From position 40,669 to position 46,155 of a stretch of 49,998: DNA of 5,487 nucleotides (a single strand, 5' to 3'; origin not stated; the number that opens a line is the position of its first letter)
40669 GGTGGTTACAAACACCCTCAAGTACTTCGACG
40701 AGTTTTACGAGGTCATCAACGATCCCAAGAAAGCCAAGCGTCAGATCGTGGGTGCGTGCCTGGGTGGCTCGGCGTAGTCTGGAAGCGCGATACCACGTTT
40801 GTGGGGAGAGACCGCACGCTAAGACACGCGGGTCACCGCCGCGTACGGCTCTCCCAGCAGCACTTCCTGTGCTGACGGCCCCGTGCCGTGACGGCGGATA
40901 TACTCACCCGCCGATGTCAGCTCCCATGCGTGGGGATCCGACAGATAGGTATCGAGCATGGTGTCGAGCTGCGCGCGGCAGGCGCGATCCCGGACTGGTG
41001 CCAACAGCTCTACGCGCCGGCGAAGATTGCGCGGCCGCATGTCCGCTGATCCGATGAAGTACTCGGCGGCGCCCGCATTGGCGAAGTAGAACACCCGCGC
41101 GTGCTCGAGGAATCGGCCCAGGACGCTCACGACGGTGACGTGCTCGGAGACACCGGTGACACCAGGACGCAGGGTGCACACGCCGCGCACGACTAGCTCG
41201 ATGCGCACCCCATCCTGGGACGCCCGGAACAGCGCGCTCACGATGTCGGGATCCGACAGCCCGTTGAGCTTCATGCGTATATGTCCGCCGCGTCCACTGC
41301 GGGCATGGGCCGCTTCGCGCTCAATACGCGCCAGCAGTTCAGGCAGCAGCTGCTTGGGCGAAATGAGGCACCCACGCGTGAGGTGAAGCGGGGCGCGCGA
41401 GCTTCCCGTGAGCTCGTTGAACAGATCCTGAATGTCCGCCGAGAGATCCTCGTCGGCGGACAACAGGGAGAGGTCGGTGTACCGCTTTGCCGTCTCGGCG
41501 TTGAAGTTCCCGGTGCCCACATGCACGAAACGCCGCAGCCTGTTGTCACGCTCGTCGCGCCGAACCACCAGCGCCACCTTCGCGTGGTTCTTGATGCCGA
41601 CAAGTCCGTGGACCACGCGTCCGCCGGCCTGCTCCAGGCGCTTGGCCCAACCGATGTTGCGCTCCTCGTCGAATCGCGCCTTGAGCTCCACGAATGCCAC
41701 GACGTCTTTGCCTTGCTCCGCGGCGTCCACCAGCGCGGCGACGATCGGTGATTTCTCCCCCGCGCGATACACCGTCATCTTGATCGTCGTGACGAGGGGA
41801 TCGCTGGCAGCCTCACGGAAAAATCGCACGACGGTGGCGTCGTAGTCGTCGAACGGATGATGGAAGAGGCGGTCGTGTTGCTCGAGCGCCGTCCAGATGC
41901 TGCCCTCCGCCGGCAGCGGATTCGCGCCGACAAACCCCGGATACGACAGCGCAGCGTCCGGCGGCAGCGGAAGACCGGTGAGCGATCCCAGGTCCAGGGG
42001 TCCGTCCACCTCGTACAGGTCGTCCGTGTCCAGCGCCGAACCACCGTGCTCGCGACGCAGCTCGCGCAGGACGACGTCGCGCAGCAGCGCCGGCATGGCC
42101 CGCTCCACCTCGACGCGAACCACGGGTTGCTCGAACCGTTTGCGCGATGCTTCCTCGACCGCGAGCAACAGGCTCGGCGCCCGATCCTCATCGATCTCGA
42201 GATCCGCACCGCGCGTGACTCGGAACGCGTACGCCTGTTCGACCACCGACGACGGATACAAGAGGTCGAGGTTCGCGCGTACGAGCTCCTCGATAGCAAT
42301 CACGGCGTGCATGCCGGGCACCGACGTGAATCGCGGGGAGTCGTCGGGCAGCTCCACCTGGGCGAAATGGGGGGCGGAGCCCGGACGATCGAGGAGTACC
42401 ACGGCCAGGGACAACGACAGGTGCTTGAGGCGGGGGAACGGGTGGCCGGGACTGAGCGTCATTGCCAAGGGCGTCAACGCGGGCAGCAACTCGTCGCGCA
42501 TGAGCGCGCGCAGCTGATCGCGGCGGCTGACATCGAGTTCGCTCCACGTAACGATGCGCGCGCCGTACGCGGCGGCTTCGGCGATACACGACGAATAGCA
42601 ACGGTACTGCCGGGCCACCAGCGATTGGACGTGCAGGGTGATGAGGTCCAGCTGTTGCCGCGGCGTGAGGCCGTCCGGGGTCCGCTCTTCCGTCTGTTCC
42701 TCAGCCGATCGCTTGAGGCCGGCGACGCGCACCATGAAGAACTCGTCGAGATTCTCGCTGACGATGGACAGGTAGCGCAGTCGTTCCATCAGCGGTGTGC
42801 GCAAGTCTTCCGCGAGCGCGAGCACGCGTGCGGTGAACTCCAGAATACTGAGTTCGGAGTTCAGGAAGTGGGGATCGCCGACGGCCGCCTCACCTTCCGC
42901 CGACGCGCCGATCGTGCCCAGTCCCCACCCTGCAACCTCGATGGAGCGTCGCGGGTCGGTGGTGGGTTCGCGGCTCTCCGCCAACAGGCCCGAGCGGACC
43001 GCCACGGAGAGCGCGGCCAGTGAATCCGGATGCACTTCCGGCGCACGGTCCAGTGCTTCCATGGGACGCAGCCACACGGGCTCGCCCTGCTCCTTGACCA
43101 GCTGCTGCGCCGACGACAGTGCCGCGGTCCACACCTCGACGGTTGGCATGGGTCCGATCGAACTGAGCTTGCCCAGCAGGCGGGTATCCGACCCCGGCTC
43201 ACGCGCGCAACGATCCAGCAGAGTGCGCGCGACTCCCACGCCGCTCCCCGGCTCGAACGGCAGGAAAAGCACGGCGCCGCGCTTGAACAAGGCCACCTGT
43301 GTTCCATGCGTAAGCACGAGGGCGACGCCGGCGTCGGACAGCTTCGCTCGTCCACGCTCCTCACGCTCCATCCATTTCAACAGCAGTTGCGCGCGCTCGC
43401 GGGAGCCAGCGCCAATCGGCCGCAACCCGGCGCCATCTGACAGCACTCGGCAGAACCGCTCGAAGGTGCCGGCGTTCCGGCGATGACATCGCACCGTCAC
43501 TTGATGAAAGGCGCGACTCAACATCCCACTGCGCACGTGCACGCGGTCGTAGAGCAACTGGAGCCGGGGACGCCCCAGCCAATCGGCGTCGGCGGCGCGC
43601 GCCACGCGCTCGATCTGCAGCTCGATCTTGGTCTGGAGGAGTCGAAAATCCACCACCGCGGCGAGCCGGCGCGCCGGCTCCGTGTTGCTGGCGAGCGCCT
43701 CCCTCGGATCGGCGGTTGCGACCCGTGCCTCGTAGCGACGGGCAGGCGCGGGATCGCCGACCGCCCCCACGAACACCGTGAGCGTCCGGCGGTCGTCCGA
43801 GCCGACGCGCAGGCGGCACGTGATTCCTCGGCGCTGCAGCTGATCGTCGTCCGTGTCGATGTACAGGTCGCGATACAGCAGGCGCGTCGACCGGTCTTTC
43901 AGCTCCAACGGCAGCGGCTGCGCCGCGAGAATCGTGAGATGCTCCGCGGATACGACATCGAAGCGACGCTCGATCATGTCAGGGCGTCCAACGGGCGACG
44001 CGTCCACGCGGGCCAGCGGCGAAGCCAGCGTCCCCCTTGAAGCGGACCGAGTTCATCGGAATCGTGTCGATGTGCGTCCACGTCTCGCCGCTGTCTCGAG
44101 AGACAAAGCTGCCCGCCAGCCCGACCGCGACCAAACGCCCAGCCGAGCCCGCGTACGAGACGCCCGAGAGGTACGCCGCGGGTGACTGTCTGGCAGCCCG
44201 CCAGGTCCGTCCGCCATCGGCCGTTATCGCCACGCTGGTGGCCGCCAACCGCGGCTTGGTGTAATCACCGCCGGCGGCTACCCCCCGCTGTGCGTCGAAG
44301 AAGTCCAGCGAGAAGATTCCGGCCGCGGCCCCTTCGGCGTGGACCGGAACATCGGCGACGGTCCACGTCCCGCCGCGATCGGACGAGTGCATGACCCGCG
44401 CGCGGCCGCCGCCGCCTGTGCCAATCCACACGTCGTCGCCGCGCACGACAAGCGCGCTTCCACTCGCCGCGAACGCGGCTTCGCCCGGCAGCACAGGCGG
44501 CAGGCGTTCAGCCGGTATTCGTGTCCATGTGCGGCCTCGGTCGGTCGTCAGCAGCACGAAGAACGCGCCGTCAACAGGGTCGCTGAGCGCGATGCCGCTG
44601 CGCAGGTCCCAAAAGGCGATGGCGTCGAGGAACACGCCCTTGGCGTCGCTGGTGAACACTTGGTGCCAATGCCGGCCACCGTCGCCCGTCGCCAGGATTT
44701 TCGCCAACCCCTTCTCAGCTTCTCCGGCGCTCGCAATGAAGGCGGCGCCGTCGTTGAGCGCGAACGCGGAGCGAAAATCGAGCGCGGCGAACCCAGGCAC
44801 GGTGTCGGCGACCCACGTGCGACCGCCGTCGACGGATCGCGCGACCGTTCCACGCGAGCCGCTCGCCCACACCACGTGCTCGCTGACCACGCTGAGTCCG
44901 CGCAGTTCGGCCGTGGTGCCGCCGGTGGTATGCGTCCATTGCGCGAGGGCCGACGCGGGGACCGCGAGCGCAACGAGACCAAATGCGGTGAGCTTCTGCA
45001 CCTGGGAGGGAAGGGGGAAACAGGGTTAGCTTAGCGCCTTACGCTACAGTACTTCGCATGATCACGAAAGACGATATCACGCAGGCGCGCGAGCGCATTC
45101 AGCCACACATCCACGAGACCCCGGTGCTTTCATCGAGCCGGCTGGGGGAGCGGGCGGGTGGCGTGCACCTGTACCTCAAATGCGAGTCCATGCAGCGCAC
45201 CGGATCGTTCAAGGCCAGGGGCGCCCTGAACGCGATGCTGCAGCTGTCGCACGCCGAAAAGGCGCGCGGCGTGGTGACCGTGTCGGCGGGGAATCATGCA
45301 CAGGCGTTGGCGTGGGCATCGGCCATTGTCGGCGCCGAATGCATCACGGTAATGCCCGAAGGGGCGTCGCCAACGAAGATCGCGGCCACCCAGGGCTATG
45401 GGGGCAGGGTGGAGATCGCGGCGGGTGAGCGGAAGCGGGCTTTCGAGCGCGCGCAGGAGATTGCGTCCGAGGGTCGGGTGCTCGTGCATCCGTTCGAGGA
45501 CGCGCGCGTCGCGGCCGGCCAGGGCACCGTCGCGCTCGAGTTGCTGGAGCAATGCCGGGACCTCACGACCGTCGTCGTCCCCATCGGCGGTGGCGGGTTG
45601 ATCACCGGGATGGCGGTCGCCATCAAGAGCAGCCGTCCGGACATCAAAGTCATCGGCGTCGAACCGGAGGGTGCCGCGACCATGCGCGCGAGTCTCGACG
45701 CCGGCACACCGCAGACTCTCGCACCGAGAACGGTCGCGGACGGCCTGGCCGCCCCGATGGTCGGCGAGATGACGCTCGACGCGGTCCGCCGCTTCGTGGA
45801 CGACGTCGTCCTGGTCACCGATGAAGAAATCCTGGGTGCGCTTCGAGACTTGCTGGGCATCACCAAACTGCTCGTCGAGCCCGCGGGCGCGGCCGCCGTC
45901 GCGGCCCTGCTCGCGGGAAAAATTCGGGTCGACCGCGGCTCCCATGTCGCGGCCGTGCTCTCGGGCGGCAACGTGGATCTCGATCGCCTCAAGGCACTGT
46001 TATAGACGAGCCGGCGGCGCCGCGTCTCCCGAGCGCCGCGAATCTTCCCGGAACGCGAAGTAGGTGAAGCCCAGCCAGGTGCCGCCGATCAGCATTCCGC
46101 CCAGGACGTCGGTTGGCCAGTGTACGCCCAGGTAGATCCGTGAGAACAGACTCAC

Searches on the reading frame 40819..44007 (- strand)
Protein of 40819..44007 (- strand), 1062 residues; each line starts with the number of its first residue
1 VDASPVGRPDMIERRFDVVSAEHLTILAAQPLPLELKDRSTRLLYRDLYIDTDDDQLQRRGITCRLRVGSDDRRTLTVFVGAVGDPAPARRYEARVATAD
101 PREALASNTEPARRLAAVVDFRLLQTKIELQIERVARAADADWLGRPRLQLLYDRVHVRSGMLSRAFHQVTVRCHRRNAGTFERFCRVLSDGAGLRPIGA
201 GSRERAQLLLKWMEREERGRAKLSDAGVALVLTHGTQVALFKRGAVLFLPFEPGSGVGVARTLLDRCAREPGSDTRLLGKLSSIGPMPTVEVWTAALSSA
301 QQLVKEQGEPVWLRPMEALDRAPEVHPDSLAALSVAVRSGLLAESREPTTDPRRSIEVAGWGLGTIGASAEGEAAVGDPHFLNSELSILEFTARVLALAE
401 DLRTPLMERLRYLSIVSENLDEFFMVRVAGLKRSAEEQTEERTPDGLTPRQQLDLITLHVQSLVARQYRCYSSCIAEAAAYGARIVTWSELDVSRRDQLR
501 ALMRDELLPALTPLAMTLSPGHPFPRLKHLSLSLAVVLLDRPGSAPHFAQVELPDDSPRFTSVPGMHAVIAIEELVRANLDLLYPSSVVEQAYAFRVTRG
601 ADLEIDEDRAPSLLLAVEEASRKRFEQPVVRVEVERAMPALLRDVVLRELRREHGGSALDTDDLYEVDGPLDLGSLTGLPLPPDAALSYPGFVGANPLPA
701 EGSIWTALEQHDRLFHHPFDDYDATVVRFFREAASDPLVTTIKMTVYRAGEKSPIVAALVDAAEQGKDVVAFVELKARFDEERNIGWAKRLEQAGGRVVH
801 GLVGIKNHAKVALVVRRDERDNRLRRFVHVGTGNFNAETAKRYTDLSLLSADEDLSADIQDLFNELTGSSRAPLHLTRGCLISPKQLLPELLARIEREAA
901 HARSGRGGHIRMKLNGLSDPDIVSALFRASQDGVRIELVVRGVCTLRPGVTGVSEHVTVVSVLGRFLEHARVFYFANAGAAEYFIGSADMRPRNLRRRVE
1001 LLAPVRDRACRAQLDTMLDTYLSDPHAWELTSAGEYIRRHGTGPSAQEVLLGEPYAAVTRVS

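Call 8: search_protein_families(library=pfam, proteins=[window:40819-44007:-], max_evalue=1)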
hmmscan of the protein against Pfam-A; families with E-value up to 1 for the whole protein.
window:40819-44007:- (1062 aa): 6 families
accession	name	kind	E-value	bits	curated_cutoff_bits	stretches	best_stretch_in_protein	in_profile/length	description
PF17941.7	PP_kinase_C_1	-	2.9e-63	212.9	25.7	1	704-871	2-166/167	Polyphosphate kinase C-terminal domain 1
PF13090.12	PP_kinase_C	-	1.1e-55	188.2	25.8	1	881-1041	2-163/172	Polyphosphate kinase C-terminal domain 2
PF02503.22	PP_kinase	-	5.2e-39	134.3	31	1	496-677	3-181/183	Polyphosphate kinase middle domain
PF13089.11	PP_kinase_N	-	6.8e-32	110.4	23.8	1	381-478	1-99/107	Polyphosphate kinase N-terminal domain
PF13091.12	PLDc_2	-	3.2e-09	37.2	27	2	741-866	11-131/132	PLD-like domain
PF01928.26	CYTH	-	0.00011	22.5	23.2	1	12-107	4-102/179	CYTH domain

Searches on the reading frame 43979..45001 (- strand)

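Call 8: search_protein_families(library=pfam, proteins=[window:43979-45001:-], max_evalue=1)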
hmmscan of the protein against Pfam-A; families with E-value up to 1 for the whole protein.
window:43979-45001:- (340 aa): 7 families
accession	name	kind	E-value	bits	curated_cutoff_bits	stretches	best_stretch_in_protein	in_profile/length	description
PF14870.12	PSII_BNR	-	2.8e-13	50.2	27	4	32-88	235-291/303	Photosynthesis system II assembly factor YCF48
PF02012.26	BNR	-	6e-10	38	27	0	299-309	1-11/12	BNR/Asp-box repeat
PF15902.12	Sortilin-Vps10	-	4e-08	32.9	33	2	101-216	2-112/446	Sortilin, neurotensin receptor 3,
PF13088.12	BNR_2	-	2.1e-07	31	31.4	2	41-213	72-248/277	BNR repeat-like domain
PF24316.1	Tli3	-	2.6e-05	25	27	0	254-273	83-102/129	T6SS Tli3 immunity protein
PF15899.11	BNR_6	-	0.0029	18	27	0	206-214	4-12/14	BNR-Asp box repeat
PF13859.12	BNR_3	-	0.18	11.6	27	0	198-216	195-213/308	BNR repeat-like domain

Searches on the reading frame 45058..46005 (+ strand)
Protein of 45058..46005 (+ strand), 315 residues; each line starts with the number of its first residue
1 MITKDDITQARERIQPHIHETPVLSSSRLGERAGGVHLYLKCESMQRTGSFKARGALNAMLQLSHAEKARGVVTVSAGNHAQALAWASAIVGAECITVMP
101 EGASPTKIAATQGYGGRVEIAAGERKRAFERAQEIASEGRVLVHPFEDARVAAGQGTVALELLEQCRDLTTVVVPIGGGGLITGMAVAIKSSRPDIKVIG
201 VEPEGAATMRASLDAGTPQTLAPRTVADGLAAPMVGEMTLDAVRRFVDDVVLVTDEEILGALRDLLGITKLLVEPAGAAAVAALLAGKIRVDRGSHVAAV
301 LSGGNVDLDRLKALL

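Call 66: search_protein_families(library=pfam, proteins=[window:45058-46005:+], max_evalue=0.0001)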
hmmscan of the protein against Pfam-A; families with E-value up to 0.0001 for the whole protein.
window:45058-46005:+ (315 aa): 1 family
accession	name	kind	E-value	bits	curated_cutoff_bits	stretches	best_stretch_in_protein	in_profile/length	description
PF00291.31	PALP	-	1.5e-83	281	35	1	14-303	1-295/295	Pyridoxal-phosphate dependent enzyme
